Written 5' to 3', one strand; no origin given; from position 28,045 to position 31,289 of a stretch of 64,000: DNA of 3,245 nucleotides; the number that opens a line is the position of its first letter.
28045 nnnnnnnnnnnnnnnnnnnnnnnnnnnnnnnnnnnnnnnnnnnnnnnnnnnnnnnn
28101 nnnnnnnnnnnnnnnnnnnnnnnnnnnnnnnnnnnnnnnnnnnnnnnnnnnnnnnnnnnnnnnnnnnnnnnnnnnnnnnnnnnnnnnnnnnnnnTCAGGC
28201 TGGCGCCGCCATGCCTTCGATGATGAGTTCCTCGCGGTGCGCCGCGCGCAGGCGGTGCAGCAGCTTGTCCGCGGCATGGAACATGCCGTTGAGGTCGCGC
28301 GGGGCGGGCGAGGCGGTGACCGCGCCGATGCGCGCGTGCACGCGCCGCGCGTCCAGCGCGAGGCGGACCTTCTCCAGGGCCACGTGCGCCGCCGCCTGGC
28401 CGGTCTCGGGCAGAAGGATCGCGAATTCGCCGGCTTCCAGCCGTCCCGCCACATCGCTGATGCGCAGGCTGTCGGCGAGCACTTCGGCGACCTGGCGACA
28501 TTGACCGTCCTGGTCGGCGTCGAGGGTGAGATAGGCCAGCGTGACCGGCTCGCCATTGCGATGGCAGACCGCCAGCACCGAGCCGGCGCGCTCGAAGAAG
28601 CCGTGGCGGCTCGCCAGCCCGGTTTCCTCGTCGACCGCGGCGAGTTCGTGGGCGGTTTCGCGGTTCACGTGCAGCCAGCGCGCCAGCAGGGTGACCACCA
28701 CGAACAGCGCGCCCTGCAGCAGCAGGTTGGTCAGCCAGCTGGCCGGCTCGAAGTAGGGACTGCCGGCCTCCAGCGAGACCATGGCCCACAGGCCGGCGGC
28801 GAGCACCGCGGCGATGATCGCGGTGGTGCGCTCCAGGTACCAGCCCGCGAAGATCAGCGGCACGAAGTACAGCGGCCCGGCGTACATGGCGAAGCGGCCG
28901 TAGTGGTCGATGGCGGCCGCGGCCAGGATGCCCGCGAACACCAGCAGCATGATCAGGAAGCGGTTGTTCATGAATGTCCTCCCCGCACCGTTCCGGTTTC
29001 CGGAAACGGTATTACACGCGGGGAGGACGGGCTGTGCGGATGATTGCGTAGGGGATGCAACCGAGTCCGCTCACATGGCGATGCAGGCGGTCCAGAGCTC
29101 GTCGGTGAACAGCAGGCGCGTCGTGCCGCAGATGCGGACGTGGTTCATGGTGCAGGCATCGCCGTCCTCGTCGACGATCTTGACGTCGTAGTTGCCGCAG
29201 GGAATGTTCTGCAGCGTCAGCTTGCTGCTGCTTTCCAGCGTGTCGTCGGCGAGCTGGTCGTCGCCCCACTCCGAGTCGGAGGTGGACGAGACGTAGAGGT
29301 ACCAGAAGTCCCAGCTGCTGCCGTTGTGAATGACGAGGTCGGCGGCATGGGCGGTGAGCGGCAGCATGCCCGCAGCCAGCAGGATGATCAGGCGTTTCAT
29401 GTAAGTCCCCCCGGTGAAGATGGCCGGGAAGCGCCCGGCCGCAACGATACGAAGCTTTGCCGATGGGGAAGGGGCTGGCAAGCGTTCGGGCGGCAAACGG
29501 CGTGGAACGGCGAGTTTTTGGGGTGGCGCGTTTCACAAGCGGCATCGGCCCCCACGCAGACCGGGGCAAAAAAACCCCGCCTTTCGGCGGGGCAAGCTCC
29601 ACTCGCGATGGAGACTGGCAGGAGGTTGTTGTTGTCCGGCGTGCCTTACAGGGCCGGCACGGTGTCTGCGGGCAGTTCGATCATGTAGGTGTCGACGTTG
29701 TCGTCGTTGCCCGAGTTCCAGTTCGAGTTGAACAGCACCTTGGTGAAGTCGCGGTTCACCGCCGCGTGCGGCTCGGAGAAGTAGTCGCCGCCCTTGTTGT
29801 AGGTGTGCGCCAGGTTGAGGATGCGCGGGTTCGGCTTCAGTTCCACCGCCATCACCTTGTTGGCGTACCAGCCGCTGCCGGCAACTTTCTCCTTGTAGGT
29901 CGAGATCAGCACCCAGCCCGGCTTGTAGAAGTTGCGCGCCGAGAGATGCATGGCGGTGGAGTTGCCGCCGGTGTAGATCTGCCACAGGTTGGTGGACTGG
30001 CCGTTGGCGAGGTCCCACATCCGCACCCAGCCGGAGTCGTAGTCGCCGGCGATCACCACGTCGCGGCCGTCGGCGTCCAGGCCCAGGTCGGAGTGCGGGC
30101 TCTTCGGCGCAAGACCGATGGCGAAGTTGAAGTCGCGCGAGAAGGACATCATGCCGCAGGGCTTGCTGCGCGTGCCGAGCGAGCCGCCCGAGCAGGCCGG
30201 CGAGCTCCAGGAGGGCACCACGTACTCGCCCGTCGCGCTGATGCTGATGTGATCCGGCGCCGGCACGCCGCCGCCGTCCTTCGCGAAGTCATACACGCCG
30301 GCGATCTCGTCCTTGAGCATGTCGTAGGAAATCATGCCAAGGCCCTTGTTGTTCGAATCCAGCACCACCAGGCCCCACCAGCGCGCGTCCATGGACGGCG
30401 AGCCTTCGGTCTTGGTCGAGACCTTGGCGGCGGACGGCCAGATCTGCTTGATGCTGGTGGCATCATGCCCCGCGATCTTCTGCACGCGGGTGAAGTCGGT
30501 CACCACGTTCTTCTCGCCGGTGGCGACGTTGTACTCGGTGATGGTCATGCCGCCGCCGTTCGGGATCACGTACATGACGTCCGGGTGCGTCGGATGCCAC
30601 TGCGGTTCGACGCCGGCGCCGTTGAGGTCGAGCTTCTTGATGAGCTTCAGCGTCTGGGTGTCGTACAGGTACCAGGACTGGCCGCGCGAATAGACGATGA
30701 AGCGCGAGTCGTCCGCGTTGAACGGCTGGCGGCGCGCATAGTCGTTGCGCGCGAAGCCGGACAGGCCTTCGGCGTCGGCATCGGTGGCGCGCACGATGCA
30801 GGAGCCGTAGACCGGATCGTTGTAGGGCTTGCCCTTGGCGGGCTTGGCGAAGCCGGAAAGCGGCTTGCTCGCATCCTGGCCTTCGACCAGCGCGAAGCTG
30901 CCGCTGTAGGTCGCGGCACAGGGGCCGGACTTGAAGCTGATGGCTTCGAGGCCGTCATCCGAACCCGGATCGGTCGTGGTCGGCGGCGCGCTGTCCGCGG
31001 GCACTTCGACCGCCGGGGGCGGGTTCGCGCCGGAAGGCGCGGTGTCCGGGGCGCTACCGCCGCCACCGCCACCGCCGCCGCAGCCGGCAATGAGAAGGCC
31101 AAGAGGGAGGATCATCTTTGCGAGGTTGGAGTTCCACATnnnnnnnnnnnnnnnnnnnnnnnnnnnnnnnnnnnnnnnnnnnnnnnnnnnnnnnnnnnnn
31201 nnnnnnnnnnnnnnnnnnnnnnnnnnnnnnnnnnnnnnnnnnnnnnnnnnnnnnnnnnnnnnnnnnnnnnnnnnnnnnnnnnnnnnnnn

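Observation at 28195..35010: Locus-level hypothesis: an uncharacterised c-di-GMP-governed envelope module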

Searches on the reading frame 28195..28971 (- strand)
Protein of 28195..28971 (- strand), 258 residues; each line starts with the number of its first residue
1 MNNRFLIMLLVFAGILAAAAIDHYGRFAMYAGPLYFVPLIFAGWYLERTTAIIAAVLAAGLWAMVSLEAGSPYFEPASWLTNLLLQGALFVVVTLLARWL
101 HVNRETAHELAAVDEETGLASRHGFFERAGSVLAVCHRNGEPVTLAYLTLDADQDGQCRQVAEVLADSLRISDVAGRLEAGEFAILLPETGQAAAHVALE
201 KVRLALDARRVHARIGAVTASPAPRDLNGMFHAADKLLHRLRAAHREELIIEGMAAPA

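Call 3: search_protein_families(library=pfam, proteins=[window:28195-28971:-], max_evalue=0.01)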
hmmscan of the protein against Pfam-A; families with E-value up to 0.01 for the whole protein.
window:28195-28971:- (258 aa): 1 family
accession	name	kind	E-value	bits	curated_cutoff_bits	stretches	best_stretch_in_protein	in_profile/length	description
PF00990.26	GGDEF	-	2.8e-11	43.9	23.8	1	111-247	1-160/161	Diguanylate cyclase, GGDEF domain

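Call 4: search_protein_families(library=ncbifam, proteins=[window:28195-28971:-], max_evalue=0.01)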
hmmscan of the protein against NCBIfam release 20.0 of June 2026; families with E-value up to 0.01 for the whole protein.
window:28195-28971:- (258 aa): 12 families
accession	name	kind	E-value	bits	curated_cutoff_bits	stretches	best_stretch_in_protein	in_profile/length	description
NF038266.1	diguan_SiaD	equivalog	1.1e-10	41.3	290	1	105-221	88-217/252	biofilm regulation diguanylate cyclase SiaD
TIGR00254.1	GGDEF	domain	2.9e-10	40.1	37.4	1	110-249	4-164/168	diguanylate cyclase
NF011955.1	PRK15426.1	equivalog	1.4e-08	33.4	408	1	93-211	380-509/564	cellulose biosynthesis regulator diguanylate cyclase DgcQ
NF047654.1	DiguCycDgcRLepto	equivalog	7.9e-08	31.6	500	1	107-207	129-240/295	diguanylate cyclase DgcR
NF051473.1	DigCycDgcsShew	equivalog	1.5e-05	24.6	400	1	111-248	135-287/291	diguanylate cyclase DgcS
NF007135.0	PRK09581.1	equivalog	0.0001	21.3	474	1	155-213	347-405/457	PleD family two-component system response regulator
NF007380.0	PRK09894.1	equivalog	0.00026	20.4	256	1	158-216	185-243/296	diguanylate cyclase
NF041606.1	dguan_cyc_DgcA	equivalog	0.00063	18.8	370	1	158-212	236-290/340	diguanylate cyclase DgcA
NF040885.1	diguan_DgcJ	equivalog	0.0026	16.6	500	1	159-243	400-487/493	diguanylate cyclase DgcJ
NF007423.1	PRK09966.1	equivalog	0.0072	15.3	325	0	158-194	297-333/390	diguanylate cyclase DgcN/YfiN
NF007298.0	PRK09776.1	equivalog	0.0077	14.1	1135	1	111-201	684-785/1111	diguanylate cyclase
NF007599.0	PRK10245.1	equivalog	0.009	14.5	402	0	165-211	275-321/371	diguanylate cyclase AdrA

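Call 79: search_solved_structures(query=window:28195-28971:-, max_evalue=0.001, show_alignments=1)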
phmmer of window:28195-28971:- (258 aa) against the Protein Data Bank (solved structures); distinct sequences matched with E-value up to 0.001: 5.
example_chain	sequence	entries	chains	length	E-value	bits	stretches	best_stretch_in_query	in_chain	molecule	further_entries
3ign_A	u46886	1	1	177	6e-07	32.4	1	138-218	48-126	Diguanylate cyclase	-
3ezu_A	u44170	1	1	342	9.5e-07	31.8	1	111-221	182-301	GGDEF domain protein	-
8qj3_A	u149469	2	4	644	0.00021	24.1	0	88-209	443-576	Ammonium transporter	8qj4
8qpf_A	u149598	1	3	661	0.00023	24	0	88-209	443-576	Ammonium transporter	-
6zxm_A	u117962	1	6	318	0.00028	23.7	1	100-205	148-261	Putative GGDEF/response regulator receiver domain protein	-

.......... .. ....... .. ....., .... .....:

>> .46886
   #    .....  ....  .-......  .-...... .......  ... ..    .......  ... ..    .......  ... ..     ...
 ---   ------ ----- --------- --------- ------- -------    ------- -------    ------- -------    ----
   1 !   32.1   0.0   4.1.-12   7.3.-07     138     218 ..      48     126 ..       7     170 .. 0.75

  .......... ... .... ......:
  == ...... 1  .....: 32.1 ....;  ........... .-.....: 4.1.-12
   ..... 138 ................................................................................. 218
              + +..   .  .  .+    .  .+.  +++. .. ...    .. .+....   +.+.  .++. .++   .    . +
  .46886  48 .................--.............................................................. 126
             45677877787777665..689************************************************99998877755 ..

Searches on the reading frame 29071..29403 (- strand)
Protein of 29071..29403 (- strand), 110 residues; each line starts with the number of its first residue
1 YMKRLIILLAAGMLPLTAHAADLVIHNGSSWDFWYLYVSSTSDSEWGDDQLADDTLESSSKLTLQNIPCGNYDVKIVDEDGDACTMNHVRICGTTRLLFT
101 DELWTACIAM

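Call 3: search_protein_families(library=pfam, proteins=[window:29071-29403:-], max_evalue=0.01)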
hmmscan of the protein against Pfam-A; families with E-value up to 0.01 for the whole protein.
window:29071-29403:- (110 aa): 0 families

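Call 4: search_protein_families(library=ncbifam, proteins=[window:29071-29403:-], max_evalue=0.01)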
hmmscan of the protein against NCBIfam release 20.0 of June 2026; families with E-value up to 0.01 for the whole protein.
window:29071-29403:- (110 aa): 0 families

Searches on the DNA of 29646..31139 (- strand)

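Call 17: search_rna_families(sources=[L003, L007, L008, L009, L010, L011, L012, L013], threshold=gathering)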
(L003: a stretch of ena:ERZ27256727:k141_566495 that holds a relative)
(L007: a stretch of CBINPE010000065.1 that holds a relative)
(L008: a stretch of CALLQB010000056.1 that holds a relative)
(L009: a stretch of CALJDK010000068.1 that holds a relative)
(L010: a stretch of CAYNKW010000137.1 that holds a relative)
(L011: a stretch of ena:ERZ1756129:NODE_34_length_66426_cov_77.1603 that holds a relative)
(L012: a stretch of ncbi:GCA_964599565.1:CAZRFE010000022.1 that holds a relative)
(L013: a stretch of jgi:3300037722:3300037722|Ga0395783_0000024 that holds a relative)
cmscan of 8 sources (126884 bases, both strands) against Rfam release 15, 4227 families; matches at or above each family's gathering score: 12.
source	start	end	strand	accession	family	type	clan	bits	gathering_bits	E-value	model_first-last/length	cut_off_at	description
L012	9785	9868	+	RF03167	c-di-GMP-I-GGC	Cis-reg; riboswitch;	CL00126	73.1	59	4e-15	1-80/80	no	c-di-GMP-I-GGC riboswitch aptamer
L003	95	168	-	RF00005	tRNA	Gene; tRNA;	CL00001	69.5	29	8.7e-13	1-71/71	no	tRNA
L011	4635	4708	-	RF00005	tRNA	Gene; tRNA;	CL00001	68.7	29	1.4e-12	1-71/71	no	tRNA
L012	9138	9211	-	RF00005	tRNA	Gene; tRNA;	CL00001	68.7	29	1.4e-12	1-71/71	no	tRNA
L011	9263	9344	+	RF03167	c-di-GMP-I-GGC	Cis-reg; riboswitch;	CL00126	66.2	59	3.8e-13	1-80/80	no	c-di-GMP-I-GGC riboswitch aptamer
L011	5008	5090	+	RF03167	c-di-GMP-I-GGC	Cis-reg; riboswitch;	CL00126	65.8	59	5.1e-13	1-80/80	no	c-di-GMP-I-GGC riboswitch aptamer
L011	9789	9872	+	RF03167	c-di-GMP-I-GGC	Cis-reg; riboswitch;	CL00126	64.8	59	9.9e-13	1-80/80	no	c-di-GMP-I-GGC riboswitch aptamer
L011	9488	9569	+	RF03167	c-di-GMP-I-GGC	Cis-reg; riboswitch;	CL00126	62.8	59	3.7e-12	1-80/80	no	c-di-GMP-I-GGC riboswitch aptamer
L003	3774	3858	+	RF03167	c-di-GMP-I-GGC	Cis-reg; riboswitch;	CL00126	62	59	6.4e-12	1-80/80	no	c-di-GMP-I-GGC riboswitch aptamer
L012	11599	11680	+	RF03167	c-di-GMP-I-GGC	Cis-reg; riboswitch;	CL00126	61.1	59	1.1e-11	1-80/80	no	c-di-GMP-I-GGC riboswitch aptamer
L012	9470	9553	+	RF03167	c-di-GMP-I-GGC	Cis-reg; riboswitch;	CL00126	60.5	59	1.7e-11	1-80/80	no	c-di-GMP-I-GGC riboswitch aptamer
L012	14243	14329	+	RF02221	sRNA-Xcc1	Gene; sRNA;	-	58.4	53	1.3e-07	1-87/87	no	sRNA-Xcc1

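Call 35: search_rna_families(sources=[L015, L017, L018], threshold=gathering)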
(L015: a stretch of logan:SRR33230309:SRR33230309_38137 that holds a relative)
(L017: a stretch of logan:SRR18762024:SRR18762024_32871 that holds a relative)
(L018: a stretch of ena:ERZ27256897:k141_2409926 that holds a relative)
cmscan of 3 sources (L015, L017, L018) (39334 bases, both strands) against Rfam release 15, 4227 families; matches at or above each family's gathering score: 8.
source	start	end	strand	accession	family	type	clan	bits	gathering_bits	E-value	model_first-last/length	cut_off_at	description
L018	6745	6818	-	RF00005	tRNA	Gene; tRNA;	CL00001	70.8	29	1.1e-13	1-71/71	no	tRNA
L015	231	316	+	RF01051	c-di-GMP-I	Cis-reg; riboswitch;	CL00126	68.3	35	1.8e-11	1-87/87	no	c-di-GMP-I riboswitch aptamer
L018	7130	7228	+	RF03167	c-di-GMP-I-GGC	Cis-reg; riboswitch;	CL00126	68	59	3.6e-14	1-80/80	no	c-di-GMP-I-GGC riboswitch aptamer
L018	7351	7433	+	RF03167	c-di-GMP-I-GGC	Cis-reg; riboswitch;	CL00126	67.7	59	4.6e-14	1-80/80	no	c-di-GMP-I-GGC riboswitch aptamer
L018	7656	7741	+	RF03167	c-di-GMP-I-GGC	Cis-reg; riboswitch;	CL00126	65.1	59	2.5e-13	1-80/80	no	c-di-GMP-I-GGC riboswitch aptamer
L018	9782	9863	+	RF01051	c-di-GMP-I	Cis-reg; riboswitch;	CL00126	63.9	35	2.1e-10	1-87/87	no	c-di-GMP-I riboswitch aptamer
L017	1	60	+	RF01051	c-di-GMP-I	Cis-reg; riboswitch;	CL00126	38.8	35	0.0003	24-87/87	5'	c-di-GMP-I riboswitch aptamer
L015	1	63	+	RF01051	c-di-GMP-I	Cis-reg; riboswitch;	CL00126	38.2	35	0.0004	22-87/87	5'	c-di-GMP-I riboswitch aptamer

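Call 64: search_rna_families(sources=[L027, L028, L029, L030, L031, L032, L033, L034, L035, L036, L038, L040], threshold=gathering)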
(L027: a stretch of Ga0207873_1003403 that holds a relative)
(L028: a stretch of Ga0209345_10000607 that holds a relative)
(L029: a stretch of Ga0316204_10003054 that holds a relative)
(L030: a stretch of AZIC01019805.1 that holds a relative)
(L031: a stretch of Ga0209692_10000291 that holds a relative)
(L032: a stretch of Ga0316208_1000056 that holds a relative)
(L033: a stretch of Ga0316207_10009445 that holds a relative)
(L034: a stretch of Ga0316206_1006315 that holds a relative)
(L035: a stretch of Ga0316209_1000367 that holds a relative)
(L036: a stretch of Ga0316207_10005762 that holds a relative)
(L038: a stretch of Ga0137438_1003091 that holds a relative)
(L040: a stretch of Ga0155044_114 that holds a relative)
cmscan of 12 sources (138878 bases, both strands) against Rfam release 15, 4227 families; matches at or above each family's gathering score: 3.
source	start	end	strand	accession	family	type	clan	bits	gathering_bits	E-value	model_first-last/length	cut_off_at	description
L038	1046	1119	+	RF00005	tRNA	Gene; tRNA;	CL00001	63.9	29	3.3e-11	1-71/71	no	tRNA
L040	190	263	+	RF00005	tRNA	Gene; tRNA;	CL00001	63.9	29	3.3e-11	1-71/71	no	tRNA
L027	9148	9231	+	RF01051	c-di-GMP-I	Cis-reg; riboswitch;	CL00126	63.4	35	1e-09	1-87/87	no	c-di-GMP-I riboswitch aptamer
